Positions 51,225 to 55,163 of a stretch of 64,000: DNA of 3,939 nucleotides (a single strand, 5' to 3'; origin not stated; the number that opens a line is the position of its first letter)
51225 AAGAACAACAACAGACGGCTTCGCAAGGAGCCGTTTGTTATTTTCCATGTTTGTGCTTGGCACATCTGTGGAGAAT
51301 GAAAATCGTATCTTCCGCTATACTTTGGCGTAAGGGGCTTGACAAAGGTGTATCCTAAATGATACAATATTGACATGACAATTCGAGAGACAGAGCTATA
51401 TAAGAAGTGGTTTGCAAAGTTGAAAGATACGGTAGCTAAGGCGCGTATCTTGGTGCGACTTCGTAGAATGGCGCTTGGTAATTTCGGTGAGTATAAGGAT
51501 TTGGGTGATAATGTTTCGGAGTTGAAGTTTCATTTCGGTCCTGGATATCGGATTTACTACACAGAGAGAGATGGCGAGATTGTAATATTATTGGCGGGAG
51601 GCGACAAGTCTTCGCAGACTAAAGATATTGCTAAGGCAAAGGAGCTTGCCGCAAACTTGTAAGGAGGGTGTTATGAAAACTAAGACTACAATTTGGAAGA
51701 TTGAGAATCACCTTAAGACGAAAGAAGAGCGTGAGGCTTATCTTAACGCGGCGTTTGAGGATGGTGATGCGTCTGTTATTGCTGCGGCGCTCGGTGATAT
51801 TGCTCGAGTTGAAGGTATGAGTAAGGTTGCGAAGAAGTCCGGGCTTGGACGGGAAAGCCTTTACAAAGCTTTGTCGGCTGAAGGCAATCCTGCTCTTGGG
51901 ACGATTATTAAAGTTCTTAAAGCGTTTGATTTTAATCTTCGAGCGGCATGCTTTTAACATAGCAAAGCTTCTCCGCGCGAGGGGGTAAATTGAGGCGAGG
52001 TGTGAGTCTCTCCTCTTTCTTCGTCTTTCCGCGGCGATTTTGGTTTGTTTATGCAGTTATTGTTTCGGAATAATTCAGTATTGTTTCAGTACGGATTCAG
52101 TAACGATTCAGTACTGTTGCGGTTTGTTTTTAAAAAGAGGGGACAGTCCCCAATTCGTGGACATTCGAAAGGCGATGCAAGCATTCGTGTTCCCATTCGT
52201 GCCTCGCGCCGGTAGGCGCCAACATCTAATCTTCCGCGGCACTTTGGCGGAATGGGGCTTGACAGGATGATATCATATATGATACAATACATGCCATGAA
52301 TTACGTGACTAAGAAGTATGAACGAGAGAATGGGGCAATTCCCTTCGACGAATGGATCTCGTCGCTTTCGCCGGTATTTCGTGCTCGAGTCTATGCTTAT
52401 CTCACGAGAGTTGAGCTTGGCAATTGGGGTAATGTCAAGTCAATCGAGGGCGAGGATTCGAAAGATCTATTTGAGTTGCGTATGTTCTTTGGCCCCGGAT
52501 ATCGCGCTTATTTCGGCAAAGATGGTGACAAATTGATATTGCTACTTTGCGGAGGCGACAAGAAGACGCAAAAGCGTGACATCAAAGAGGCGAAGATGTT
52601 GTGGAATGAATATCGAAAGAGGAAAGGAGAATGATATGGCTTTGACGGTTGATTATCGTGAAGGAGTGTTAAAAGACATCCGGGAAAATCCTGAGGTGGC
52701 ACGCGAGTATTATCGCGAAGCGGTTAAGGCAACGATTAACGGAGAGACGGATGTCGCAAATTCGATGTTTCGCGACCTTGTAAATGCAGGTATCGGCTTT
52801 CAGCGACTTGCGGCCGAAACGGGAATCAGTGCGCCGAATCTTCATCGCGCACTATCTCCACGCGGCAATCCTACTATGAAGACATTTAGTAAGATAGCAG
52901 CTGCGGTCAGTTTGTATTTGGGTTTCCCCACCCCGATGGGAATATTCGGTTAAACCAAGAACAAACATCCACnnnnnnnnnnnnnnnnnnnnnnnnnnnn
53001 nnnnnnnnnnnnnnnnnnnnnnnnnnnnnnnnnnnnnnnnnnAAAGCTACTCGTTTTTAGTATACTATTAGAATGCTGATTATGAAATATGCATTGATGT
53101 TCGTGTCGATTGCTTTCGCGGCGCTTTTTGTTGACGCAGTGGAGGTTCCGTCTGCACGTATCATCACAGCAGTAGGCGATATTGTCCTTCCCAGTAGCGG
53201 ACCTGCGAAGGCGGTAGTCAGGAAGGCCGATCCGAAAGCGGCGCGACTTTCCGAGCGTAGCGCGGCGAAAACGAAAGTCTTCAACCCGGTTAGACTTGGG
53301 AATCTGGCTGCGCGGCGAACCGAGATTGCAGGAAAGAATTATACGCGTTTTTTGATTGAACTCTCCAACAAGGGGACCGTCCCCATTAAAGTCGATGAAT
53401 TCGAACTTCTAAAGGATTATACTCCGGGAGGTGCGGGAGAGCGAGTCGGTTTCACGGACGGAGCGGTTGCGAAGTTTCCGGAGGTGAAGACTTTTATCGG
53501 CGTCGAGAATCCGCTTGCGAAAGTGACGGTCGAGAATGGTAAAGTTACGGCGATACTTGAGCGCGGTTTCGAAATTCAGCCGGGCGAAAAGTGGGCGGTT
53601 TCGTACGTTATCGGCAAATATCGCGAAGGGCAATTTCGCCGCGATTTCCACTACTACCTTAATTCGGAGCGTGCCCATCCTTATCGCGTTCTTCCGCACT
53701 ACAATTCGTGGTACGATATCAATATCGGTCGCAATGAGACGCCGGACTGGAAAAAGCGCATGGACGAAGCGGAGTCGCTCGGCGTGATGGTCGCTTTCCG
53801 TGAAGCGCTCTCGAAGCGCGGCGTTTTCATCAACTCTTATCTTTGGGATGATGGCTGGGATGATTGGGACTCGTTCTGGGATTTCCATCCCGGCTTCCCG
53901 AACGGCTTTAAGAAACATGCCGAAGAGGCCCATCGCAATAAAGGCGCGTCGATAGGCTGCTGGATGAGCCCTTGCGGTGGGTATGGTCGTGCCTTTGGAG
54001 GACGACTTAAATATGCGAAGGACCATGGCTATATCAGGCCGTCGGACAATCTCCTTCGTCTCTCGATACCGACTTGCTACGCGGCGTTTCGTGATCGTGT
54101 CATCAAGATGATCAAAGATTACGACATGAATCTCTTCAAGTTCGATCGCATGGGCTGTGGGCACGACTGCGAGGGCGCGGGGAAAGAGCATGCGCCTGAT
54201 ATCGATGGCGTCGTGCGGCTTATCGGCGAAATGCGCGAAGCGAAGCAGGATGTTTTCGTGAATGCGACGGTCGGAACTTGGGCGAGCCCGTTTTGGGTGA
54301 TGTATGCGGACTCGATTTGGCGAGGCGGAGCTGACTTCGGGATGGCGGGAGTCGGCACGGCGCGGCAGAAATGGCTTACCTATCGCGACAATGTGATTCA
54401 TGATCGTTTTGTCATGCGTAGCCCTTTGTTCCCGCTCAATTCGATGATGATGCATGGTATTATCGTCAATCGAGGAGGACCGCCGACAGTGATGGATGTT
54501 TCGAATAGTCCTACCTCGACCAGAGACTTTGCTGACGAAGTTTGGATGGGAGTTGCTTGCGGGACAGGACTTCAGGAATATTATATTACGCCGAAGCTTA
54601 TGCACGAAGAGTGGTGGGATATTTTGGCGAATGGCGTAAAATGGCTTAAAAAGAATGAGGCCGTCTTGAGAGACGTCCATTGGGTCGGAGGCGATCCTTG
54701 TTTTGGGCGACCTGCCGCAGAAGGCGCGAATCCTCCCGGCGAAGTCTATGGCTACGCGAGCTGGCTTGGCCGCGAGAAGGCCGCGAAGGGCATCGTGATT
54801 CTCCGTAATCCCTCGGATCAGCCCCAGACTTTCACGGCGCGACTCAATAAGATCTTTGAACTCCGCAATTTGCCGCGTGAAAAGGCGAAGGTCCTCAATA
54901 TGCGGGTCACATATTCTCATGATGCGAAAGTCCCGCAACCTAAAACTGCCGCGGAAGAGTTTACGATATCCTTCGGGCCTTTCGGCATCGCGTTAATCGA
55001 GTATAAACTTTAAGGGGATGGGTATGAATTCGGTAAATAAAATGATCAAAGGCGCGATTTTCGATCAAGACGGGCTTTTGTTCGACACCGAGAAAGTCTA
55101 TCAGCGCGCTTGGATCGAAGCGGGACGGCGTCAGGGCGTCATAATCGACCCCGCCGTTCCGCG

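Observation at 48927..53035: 55-nt hairpin element with a clean filled-site/empty-site pair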

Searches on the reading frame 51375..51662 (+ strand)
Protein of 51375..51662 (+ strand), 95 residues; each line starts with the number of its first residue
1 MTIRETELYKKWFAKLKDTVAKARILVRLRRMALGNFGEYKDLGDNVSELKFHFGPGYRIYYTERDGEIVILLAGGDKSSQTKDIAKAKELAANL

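Call 5: search_protein_families(library=pfam, proteins=[window:51375-51662:+], max_evalue=0.01)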
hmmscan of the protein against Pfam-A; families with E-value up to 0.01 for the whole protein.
window:51375-51662:+ (95 aa): 2 families
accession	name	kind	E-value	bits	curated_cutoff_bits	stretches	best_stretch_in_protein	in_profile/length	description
PF05973.20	Gp49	-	5.3e-07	30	23.9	1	11-91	1-84/90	Phage derived protein Gp49-like (DUF891)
PF05016.21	ParE_toxin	-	0.0084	17.1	23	0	18-73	37-80/89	ParE toxin of type II toxin-antitoxin system, parDE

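Call 29: find_encoding_contigs(protein=window:51375-51662:+, flank=6000, max_places=10)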
Protein window:51375-51662:+ (95 aa): 3 contigs read that carry it; 3 places shown.
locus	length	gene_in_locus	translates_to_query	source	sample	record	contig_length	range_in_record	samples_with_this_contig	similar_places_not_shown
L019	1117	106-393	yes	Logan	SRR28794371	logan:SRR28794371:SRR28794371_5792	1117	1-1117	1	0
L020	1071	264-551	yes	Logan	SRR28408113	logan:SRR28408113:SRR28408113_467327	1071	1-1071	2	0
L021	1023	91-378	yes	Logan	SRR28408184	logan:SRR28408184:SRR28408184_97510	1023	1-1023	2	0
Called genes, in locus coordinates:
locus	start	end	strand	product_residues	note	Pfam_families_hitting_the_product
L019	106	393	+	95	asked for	PF05973:Gp49 (weak)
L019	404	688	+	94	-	PF01381:HTH_3 (faint), PF21716:dnstrm_HI1420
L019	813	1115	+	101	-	?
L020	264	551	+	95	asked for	PF05973:Gp49 (weak)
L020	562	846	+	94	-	PF01381:HTH_3 (faint), PF21716:dnstrm_HI1420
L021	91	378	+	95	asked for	PF05973:Gp49 (weak)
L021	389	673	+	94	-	PF21716:dnstrm_HI1420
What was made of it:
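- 51375..51957 (+): HigB/HigA-like pair 1 (Gp49 plus HI1420-type antidote). Calls 5, 29.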

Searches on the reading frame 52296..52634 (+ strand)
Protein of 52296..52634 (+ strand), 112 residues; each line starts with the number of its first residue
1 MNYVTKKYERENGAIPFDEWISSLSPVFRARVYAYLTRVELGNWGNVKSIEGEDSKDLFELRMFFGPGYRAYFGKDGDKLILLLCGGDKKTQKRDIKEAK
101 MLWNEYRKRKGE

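Call 5: search_protein_families(library=pfam, proteins=[window:52296-52634:+], max_evalue=0.01)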
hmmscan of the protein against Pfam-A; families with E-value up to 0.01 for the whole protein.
window:52296-52634:+ (112 aa): 1 family
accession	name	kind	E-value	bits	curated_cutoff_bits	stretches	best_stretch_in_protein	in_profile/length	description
PF05973.20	Gp49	-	1.7e-08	34.8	23.9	1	19-98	1-81/90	Phage derived protein Gp49-like (DUF891)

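Call 34: find_encoding_contigs(protein=window:52296-52634:+, flank=6000, max_places=10)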
Protein window:52296-52634:+ (112 aa): 1 contig read that carries it; 1 place shown.
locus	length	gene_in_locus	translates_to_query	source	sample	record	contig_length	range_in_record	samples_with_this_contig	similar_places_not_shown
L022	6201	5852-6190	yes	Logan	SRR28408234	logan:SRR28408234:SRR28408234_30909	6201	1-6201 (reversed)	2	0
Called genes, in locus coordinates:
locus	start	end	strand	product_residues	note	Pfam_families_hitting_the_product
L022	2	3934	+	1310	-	?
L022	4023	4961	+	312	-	-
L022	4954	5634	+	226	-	-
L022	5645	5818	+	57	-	-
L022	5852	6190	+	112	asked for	PF05973:Gp49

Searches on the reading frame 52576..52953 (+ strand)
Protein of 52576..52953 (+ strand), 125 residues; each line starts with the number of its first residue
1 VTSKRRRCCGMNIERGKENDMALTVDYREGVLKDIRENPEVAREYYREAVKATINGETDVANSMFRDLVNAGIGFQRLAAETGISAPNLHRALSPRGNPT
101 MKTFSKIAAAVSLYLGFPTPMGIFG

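Call 5: search_protein_families(library=pfam, proteins=[window:52576-52953:+], max_evalue=0.01)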
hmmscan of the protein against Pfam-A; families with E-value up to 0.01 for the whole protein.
window:52576-52953:+ (125 aa): 1 family
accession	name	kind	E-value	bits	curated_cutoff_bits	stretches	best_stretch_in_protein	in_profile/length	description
PF21716.3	dnstrm_HI1420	-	5.3e-05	23.5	27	1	69-114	40-85/90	Probable addiction module antidote protein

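Call 37: find_encoding_contigs(protein=window:52636-52953:+, flank=6000, max_places=10)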
Protein window:52636-52953:+ (105 aa): 9 contigs read that carry it; 7 places shown.
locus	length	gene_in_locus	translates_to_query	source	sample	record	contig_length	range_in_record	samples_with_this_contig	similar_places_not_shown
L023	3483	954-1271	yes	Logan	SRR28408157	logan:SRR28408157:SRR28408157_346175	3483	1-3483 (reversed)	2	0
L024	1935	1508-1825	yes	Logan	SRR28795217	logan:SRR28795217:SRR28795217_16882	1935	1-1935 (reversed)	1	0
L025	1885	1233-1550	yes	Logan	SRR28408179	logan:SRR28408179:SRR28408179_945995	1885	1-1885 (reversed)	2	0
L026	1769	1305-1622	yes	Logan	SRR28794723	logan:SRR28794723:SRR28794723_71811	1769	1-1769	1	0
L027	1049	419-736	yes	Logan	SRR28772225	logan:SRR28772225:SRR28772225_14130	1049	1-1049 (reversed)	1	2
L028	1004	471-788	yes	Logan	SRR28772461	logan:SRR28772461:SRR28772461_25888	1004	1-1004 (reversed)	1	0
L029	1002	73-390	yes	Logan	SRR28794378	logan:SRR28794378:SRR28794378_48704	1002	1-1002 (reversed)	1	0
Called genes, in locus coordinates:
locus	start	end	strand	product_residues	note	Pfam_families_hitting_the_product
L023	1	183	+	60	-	?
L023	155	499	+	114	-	PF05016:ParE_toxin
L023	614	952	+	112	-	PF05973:Gp49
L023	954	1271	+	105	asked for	PF21716:dnstrm_HI1420 (weak)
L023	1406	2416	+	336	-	-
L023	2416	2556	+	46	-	-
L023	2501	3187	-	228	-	PF00899:ThiF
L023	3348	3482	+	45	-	?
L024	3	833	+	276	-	?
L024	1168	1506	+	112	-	PF05973:Gp49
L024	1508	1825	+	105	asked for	PF21716:dnstrm_HI1420 (weak)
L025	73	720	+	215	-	-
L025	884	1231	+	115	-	PF05973:Gp49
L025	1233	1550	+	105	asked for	PF21716:dnstrm_HI1420 (weak)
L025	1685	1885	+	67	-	?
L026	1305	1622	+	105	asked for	PF21716:dnstrm_HI1420 (weak)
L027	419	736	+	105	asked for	PF21716:dnstrm_HI1420 (weak)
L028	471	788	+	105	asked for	PF21716:dnstrm_HI1420 (weak)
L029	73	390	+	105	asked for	PF21716:dnstrm_HI1420 (weak)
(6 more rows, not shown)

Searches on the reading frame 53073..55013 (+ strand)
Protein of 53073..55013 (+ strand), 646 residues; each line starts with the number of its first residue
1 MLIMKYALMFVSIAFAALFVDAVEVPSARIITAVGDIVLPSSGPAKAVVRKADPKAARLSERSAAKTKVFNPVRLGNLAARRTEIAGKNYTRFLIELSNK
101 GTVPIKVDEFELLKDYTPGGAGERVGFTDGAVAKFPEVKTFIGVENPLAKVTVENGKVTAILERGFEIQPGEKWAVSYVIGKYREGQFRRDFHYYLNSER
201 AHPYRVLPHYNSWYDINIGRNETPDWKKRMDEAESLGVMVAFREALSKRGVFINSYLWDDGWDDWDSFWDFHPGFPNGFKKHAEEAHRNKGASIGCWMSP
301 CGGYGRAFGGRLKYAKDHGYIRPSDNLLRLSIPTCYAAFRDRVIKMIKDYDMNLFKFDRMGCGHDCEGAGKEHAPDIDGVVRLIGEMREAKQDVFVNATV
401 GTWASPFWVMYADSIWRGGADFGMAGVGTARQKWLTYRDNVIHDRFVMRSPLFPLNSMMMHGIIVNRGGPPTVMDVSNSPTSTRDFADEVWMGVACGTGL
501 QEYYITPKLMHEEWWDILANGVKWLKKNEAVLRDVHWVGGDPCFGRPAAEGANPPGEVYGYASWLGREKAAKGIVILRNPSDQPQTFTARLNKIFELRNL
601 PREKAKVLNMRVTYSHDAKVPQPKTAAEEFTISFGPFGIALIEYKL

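Call 5: search_protein_families(library=pfam, proteins=[window:53073-55013:+], max_evalue=0.01)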
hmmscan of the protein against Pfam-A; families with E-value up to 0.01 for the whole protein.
window:53073-55013:+ (646 aa): 0 families

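Call 38: find_encoding_contigs(protein=window:53073-55013:+, flank=6000, max_places=10)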
Protein window:53073-55013:+ (646 aa): no gene with exactly this product is on record in the collection.

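Call 56: find_related_loci(query=window:53073-55010:+, collection=genome_contigs, flank=10000)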
Query window:53073-55010:+ (646 aa) in genome_contigs; peptide patterns used: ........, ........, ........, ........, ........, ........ (x = any residue, [..] = any of these).
59 stretches matched a pattern; 22 encode a relative of the query (tblastn E <= 1e-3); 22 distinct loci.
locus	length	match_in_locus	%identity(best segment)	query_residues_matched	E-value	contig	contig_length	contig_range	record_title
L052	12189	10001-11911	88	3-644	0e+0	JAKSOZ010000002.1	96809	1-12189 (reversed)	MAG: Kiritimatiellia bacterium isolate Horse_feces190 MAG190_2, whole genome shotgun sequence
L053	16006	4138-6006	72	8-643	0e+0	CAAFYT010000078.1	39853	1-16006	MAG TPA_asm: Kiritimatiellae bacterium, isolate HGM23416, WGS project CAAFYT010000000 data, contig: SRS475941_2_k119_436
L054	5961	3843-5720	70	12-646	0e+0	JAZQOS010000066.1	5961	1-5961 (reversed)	MAG: Kiritimatiellia bacterium isolate T1900045242_TH20190012.MAGScoT_cleanbin_000040 SGB_5548_k141_2049273, whole genom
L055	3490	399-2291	69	5-646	0e+0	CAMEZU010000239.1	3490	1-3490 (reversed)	MAG: uncultured Verrucomicrobia bacterium isolate SRR11489758_bin.5_metaWRAP_v1.3_MAG genome assembly, contig: ERZ114667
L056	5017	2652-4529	70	12-646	0e+0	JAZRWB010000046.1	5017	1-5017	MAG: Kiritimatiellia bacterium isolate T1900044952_TA20190005.MAGScoT_cleanbin_000099 SGB_3709_k141_1606601, whole genom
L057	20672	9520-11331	64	35-646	0e+0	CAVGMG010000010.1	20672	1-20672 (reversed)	Alistipes onderdonkii isolate H07668-L1_cleanbin_000053 genome assembly, contig: Spades_H07668-L1_contig_1127, whole gen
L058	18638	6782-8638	63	22-646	0e+0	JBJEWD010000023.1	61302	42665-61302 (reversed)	MAG: Kiritimatiellia bacterium isolate LOHA06_bin.047 NODE_246_length_61302_cov_21.203455, whole genome shotgun sequence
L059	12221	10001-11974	59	2-643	0e+0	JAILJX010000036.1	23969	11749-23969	MAG: Kiritimatiellia bacterium isolate RUI187 k141_14991664_flag=0_multi=46.6566_len=23969, whole genome shotgun sequenc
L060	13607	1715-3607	69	5-646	0e+0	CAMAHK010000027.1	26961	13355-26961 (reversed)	MAG: uncultured Verrucomicrobia bacterium isolate SRR5666653_bin.13_metaWRAP_v1.3_MAG genome assembly, contig: ERZ114488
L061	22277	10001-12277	55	51-643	7e-170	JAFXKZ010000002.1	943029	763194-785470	MAG: Kiritimatiellae bacterium isolate RGIG6510 Sheep_Rectum.Co__c2721056, whole genome shotgun sequence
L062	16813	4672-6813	48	22-645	8e-147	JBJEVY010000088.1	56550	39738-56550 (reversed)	MAG: Candidatus Spyradenecus sp. isolate MAHA01_bin.015 NODE_54_length_56550_cov_9.555164, whole genome shotgun sequence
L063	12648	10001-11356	51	150-620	2e-146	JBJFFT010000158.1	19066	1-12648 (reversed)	MAG: Candidatus Spyradenecus sp. isolate EHIM02_bin.006 NODE_529_length_19066_cov_6.973121, whole genome shotgun sequenc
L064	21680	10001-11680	45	53-645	2e-145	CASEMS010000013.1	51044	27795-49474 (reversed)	uncultured Lentisphaeraceae bacterium isolate O35_L1_319319_idba_bin.186 genome assembly, contig: O35_L1_319319_idba_bin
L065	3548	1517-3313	41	36-643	2e-144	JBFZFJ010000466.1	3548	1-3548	MAG: Verrucomicrobiales bacterium isolate PPR_0612 k121_393677, whole genome shotgun sequence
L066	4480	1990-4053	46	42-641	3e-137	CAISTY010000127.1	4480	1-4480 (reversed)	MAG: Akkermansiaceae bacterium isolate Loclat_bin-20621 genome assembly, contig: bin-20621:127/309, whole genome shotgun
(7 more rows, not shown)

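Call 60: search_protein_families(library=pfam, proteins=[L052:8065-9882:+, L052:6134-8197:+], max_evalue=0.001)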
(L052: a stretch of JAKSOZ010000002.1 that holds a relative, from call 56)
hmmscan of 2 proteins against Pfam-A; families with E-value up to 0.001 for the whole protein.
L052:8065-9882:+ (605 aa): 1 family
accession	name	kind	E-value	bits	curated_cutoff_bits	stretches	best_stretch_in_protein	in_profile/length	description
PF14238.11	DUF4340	-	7.2e-47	160.4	25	3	119-285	9-170/183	Domain of unknown function (DUF4340)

L052:6134-8197:+ (687 aa): 8 families
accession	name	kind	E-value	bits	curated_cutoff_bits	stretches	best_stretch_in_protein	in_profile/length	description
PF09822.16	ABC_transp_aux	-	2.9e-16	60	34.7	1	405-507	2-113/288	ABC-type uncharacterized transport system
PF12679.13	ABC2_membrane_2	-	4.5e-11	43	27.2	1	50-181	72-195/283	ABC-2 family transporter protein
PF13346.12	ABC2_membrane_5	-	6e-08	32.9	25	1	58-240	39-204/205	ABC-2 family transporter protein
PF12698.13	ABC2_membrane_3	-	4e-06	26.6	31.6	1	64-173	173-274/347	ABC-2 family transporter protein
PF23355.1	IFT52_GIFT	-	8.5e-06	25.5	27.2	1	450-506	41-101/246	IFT52 GIFT domain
PF12730.13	ABC2_membrane_4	-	2.5e-05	24.8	27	1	34-173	29-171/179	ABC-2 family transporter protein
PF14258.12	DUF4350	-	0.00017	22.4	30.4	1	440-620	23-174/181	Domain of unknown function (DUF4350)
PF23357.1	DUF7088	-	0.00089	19.8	27.8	0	293-369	8-85/105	Domain of unknown function (DUF7088)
